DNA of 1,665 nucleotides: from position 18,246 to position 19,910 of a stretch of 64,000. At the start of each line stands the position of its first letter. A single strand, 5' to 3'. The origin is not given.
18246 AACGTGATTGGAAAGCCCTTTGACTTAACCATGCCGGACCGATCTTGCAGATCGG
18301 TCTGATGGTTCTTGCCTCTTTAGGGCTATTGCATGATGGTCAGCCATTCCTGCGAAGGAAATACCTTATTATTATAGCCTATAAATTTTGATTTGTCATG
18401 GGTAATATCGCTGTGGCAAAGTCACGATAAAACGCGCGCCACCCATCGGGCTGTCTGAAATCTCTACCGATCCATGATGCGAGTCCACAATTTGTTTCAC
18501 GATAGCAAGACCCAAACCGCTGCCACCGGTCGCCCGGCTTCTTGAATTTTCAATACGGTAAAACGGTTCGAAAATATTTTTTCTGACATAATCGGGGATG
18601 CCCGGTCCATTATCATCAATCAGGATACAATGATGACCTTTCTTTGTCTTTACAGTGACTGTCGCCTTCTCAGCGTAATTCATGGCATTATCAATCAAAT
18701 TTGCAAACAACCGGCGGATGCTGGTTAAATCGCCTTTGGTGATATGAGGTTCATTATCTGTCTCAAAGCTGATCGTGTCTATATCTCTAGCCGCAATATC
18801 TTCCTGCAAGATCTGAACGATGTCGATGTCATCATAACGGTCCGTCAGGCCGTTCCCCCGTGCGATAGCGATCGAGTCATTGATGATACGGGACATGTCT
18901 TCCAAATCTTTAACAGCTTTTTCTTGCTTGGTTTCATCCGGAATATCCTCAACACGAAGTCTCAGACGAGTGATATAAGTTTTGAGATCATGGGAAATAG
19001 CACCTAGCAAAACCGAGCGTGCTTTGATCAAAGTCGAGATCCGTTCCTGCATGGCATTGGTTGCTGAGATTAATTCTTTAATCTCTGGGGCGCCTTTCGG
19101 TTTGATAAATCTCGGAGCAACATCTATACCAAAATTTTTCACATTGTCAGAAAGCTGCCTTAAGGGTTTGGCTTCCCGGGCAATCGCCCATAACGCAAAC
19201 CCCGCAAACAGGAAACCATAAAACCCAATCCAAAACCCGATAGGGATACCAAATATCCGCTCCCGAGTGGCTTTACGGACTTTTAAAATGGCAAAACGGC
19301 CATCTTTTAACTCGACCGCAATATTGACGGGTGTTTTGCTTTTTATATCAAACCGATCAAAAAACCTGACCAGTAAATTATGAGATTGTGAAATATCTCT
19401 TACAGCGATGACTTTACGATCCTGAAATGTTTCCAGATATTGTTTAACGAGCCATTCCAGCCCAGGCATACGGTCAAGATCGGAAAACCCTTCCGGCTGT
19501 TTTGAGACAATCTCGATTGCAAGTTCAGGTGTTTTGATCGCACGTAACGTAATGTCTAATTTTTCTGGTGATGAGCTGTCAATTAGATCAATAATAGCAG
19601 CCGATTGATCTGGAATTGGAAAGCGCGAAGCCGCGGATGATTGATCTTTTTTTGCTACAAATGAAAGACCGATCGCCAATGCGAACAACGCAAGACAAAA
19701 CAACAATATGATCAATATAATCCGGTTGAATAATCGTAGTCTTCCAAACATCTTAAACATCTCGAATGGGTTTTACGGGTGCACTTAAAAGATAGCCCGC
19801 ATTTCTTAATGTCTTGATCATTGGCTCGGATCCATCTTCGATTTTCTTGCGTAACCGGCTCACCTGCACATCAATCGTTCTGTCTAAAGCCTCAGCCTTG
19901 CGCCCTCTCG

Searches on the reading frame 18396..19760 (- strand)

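Call 13: search_protein_families(library=ncbifam, proteins=[window:18396-19760:-], max_evalue=0.00001)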
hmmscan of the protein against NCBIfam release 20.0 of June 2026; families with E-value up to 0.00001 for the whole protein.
window:18396-19760:- (454 aa): 75 families (the best 25 are shown)
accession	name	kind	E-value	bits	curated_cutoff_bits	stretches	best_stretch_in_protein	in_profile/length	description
NF007004.0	PRK09467.1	equivalog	4.2e-52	177.4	415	1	184-450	168-436/440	two-component system sensor histidine kinase EnvZ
NF007898.0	PRK10604.1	equivalog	2.7e-46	158.6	478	1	224-450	188-423/433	two-component system sensor histidine kinase RstB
NF007007.0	PRK09470.1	equivalog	1.4e-42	146.2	486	1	191-449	190-458/463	envelope stress sensor histidine kinase CpxA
NF046044.1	PnpS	equivalog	1.5e-35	123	400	1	242-449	164-390/390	two-component system histidine kinase PnpS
NF012163.2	BaeS_SmeS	equivalog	5e-34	118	500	1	183-449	174-457/457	sensor histidine kinase efflux regulator BaeS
NF012226.0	AdeS_HK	equivalog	6.2e-34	117.7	500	1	196-449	84-352/353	two-component sensor histidine kinase AdeS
TIGR02966.1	phoR_proteo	equivalog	2.3e-33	115.6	334.2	1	240-447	106-332/333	phosphate regulon sensor histidine kinase PhoR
TIGR01386.1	cztS_silS_copS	subfamily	3.3e-33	115.3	292.55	1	183-449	174-457/457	heavy metal sensor histidine kinase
NF007837.0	PRK10549.1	equivalog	3.2e-32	111.8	603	1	182-450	173-458/466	envelope stress sensor histidine kinase BaeS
NF007345.0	PRK09835.1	subfamily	2.2e-30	105.7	423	1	190-451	203-481/482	Cu(+)/Ag(+) sensor histidine kinase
NF045900.1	HisKinCpxALeg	equivalog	5.2e-30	104.6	800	1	224-449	207-450/451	two-component system sensor histidine kinase CpxA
NF041735.1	hist_kin_RppB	equivalog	3.3e-28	98.7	400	1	313-449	299-438/438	two-component system sensor histidine kinase RppB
NF047874.1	MASE3_PAS_HK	subfamily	5.4e-28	98.1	560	1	314-452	487-627/655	MASE3 domain-containing sensor histidine kinase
NF033092.0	HK_WalK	equivalog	3.1e-27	95.4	725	1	248-449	372-593/594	cell wall metabolism sensor histidine kinase WalK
NF038389.1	ArsS_fam_HK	equivalog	5.2e-27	95.3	250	1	176-429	132-386/403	ArsS family sensor histidine kinase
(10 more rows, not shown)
